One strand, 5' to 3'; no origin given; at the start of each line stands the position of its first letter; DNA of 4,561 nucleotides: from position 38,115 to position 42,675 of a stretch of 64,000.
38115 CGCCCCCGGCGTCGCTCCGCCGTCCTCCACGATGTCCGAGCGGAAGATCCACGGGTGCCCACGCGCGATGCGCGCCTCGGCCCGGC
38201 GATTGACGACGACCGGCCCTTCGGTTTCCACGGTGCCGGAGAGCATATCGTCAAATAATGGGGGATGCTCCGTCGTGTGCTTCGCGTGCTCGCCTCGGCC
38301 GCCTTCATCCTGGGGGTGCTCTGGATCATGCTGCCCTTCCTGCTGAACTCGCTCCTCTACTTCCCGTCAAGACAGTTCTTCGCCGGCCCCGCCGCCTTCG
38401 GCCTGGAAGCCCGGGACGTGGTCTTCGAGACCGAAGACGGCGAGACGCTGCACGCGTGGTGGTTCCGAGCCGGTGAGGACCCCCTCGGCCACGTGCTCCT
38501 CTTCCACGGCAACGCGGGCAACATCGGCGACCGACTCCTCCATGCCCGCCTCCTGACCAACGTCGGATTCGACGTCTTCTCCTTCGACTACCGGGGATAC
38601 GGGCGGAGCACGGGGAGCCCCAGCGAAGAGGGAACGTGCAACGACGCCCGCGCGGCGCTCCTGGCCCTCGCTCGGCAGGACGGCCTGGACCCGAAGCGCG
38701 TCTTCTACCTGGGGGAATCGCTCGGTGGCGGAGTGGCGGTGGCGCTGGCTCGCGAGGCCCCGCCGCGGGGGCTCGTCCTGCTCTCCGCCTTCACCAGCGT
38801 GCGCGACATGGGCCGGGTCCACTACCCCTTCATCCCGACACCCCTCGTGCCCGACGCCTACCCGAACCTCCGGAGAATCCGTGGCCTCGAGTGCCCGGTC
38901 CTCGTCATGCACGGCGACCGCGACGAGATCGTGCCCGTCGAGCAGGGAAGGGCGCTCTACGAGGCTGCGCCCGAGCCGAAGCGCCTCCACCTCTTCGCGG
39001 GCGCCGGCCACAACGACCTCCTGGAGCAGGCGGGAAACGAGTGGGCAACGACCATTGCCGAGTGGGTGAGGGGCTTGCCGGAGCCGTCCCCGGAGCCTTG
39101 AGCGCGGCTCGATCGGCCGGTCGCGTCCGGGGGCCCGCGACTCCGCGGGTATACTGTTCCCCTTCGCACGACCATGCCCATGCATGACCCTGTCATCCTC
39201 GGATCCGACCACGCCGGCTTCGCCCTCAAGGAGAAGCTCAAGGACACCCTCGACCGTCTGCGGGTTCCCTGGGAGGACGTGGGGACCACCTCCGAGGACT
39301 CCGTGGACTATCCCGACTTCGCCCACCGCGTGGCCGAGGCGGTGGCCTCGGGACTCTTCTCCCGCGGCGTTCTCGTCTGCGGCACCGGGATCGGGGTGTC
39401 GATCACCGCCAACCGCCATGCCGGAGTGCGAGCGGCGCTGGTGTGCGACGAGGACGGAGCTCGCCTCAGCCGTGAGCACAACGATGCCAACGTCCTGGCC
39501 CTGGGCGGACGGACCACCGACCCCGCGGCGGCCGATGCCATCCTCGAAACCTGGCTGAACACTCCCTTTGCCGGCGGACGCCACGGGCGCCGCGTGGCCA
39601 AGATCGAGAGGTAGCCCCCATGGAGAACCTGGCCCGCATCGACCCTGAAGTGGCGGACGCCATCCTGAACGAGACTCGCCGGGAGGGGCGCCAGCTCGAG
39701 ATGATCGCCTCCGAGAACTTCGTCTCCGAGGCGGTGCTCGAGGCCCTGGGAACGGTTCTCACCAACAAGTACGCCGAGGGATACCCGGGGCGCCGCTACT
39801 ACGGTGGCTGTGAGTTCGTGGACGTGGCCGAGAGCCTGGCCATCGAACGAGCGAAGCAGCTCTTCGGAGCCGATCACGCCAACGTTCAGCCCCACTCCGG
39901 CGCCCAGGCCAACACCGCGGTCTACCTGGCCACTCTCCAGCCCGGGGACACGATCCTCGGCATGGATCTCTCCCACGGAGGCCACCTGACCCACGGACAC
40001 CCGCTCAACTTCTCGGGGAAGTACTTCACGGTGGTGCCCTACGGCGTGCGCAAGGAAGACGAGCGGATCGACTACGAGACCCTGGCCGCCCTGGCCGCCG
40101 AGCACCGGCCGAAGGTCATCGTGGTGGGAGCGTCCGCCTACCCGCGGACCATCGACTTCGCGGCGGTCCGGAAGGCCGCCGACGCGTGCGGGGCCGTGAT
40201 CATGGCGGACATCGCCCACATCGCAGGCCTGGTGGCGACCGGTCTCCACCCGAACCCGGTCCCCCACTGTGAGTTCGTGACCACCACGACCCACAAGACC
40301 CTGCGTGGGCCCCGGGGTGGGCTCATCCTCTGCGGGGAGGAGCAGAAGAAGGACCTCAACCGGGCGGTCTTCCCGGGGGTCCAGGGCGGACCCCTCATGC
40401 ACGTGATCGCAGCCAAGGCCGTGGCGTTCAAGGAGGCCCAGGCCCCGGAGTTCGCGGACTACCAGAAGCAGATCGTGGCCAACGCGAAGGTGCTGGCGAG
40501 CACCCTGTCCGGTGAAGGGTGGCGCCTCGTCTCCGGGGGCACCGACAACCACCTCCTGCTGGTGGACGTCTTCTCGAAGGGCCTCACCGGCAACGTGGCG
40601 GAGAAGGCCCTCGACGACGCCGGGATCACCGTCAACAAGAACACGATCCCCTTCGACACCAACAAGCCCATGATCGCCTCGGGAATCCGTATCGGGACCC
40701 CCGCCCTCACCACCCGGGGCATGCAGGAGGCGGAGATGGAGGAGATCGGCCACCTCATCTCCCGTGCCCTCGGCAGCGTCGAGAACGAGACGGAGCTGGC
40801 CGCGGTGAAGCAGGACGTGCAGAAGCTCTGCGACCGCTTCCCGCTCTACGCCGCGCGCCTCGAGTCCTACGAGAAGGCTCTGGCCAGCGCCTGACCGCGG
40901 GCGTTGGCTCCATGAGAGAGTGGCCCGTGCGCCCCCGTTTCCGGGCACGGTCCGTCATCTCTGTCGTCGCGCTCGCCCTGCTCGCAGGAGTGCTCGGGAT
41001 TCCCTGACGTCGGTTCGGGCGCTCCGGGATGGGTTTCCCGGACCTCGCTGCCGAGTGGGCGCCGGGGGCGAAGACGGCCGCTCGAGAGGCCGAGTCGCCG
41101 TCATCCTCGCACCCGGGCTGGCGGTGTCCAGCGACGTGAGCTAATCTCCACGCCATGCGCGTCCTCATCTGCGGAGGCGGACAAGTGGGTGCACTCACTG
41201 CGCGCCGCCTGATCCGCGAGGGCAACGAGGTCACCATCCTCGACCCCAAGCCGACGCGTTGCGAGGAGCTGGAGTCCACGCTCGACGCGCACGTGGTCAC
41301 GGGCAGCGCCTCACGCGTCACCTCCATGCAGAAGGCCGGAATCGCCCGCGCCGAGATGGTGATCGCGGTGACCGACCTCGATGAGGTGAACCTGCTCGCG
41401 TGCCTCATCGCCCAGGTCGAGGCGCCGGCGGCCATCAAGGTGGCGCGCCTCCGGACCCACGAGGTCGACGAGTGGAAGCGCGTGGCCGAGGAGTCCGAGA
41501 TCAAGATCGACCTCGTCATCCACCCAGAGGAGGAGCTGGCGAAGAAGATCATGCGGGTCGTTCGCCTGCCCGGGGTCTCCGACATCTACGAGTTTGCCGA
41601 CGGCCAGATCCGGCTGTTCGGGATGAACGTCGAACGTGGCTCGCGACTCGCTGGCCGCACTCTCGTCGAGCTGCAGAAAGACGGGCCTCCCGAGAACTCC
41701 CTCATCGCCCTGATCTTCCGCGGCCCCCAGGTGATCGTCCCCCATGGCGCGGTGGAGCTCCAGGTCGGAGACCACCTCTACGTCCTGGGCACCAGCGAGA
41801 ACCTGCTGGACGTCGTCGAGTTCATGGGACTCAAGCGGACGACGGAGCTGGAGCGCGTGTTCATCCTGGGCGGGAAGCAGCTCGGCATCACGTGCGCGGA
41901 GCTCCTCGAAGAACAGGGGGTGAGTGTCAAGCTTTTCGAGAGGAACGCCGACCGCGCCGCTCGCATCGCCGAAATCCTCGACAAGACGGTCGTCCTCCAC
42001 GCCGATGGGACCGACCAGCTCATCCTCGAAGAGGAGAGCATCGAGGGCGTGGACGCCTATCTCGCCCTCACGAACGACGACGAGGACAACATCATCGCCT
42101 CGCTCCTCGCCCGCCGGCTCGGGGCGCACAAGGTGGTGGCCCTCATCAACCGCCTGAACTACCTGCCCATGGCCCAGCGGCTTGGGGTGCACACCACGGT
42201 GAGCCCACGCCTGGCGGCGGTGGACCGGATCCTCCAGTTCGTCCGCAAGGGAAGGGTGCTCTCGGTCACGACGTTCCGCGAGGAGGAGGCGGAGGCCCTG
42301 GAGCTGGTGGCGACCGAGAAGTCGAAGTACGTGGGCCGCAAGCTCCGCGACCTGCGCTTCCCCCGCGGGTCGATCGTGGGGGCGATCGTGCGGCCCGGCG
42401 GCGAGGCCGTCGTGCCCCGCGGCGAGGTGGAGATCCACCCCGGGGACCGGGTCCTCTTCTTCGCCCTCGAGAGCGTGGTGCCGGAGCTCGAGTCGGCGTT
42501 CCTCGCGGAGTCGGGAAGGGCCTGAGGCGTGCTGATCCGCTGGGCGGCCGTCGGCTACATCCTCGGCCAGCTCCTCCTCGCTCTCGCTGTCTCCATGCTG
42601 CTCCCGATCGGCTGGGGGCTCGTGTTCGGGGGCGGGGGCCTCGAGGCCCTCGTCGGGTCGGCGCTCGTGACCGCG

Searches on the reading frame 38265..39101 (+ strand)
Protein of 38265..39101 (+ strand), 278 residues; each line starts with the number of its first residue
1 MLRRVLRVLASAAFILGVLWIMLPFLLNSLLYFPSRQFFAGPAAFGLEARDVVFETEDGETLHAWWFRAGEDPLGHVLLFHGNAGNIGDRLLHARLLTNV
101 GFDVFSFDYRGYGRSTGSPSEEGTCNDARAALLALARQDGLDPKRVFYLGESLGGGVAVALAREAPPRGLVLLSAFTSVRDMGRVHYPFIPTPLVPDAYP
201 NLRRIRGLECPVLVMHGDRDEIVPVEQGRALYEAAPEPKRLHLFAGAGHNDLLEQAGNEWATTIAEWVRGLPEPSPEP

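Call 45: search_protein_families(library=pfam, proteins=[window:38265-39101:+], max_evalue=0.0001)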
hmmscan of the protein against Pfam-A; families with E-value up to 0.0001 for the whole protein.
window:38265-39101:+ (278 aa): 10 families
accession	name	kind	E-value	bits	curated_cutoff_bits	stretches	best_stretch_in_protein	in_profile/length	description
PF12146.15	Hydrolase_4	-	1.8e-24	86.8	27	2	72-182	2-116/239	Serine aminopeptidase, S33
PF00561.26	Abhydrolase_1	-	3.7e-21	76.3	25.8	1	76-175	2-102/245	alpha/beta hydrolase fold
PF12697.13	Abhydrolase_6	-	4.3e-10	41.1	26.3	1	77-194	1-100/217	Alpha/beta hydrolase family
PF00326.27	Peptidase_S9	-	1.9e-08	34.5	22.6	1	121-268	41-206/213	Prolyl oligopeptidase family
PF20434.5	BD-FAE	-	1.1e-07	32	26.8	0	209-233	189-213/215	BD-FAE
PF20408.4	Abhydrolase_11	-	4.3e-07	30.3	27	1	94-259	24-176/193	Alpha/beta hydrolase domain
PF05448.18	AXE1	-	7.8e-07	28.6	21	0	127-162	159-194/321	Acetyl xylan esterase (AXE1)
PF07859.19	Abhydrolase_3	-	4e-06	27.2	25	1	78-177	2-110/210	alpha/beta hydrolase fold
PF01738.24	DLH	-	2.2e-05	24.6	21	0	119-250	72-187/217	Dienelactone hydrolase family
PF02129.25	Peptidase_S15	-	5.6e-05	23.4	23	0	204-246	217-256/262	X-Pro dipeptidyl-peptidase (S15 family)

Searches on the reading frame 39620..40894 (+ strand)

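Call 45: search_protein_families(library=pfam, proteins=[window:39620-40894:+], max_evalue=0.0001)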
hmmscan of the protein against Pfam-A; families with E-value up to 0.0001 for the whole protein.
window:39620-40894:+ (424 aa): 2 families
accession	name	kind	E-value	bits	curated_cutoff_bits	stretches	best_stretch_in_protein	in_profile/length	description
PF00464.25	SHMT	-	6.7e-167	555.5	27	1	5-380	2-399/399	Serine hydroxymethyltransferase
PF00155.27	Aminotran_1_2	-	4e-09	36.6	19.7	1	78-370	51-356/361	Aminotransferase class I and II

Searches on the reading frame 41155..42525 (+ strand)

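Call 45: search_protein_families(library=pfam, proteins=[window:41155-42525:+], max_evalue=0.0001)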
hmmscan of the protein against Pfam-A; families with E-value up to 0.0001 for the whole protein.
window:41155-42525:+ (456 aa): 11 families
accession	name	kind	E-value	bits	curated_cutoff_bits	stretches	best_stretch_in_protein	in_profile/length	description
PF02254.24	TrkA_N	-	1.3e-44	151.6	23.8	2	3-123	1-115/116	TrkA-N domain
PF02080.26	TrkA_C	-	1.4e-27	95.9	27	2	383-449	3-70/71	TrkA-C domain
PF13241.12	NAD_binding_7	-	5.6e-11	43.4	22.1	1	2-80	9-76/104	Putative NAD(P)-binding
PF01262.27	AlaDh_PNT_C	-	9.4e-09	35.4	23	1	2-71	30-98/214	Alanine dehydrogenase/PNT, C-terminal domain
PF13450.12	NAD_binding_8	-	1.4e-06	28.9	21.9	0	237-275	1-39/68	NAD(P)-binding Rossmann-like domain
PF03807.23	F420_oxidored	-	4.2e-06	27.7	21.6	0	4-69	3-63/94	NADP oxidoreductase coenzyme F420-dependent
PF01266.30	DAO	-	7.6e-06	26.1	27.9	0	2-117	1-81/353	FAD dependent oxidoreductase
PF01494.25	FAD_binding_3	-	1.1e-05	25.2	22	0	2-35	3-36/349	FAD binding domain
PF02737.24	3HCDH_N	-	1.4e-05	25.6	22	0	3-79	2-77/180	3-hydroxyacyl-CoA dehydrogenase, NAD binding domain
PF13460.12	NAD_binding_10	-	1.6e-05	25.3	27.2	0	8-73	3-68/184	NAD(P)H-binding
PF01488.26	Shikimate_DH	-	1.7e-05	25.4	24.3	0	2-75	14-85/138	Shikimate / quinate 5-dehydrogenase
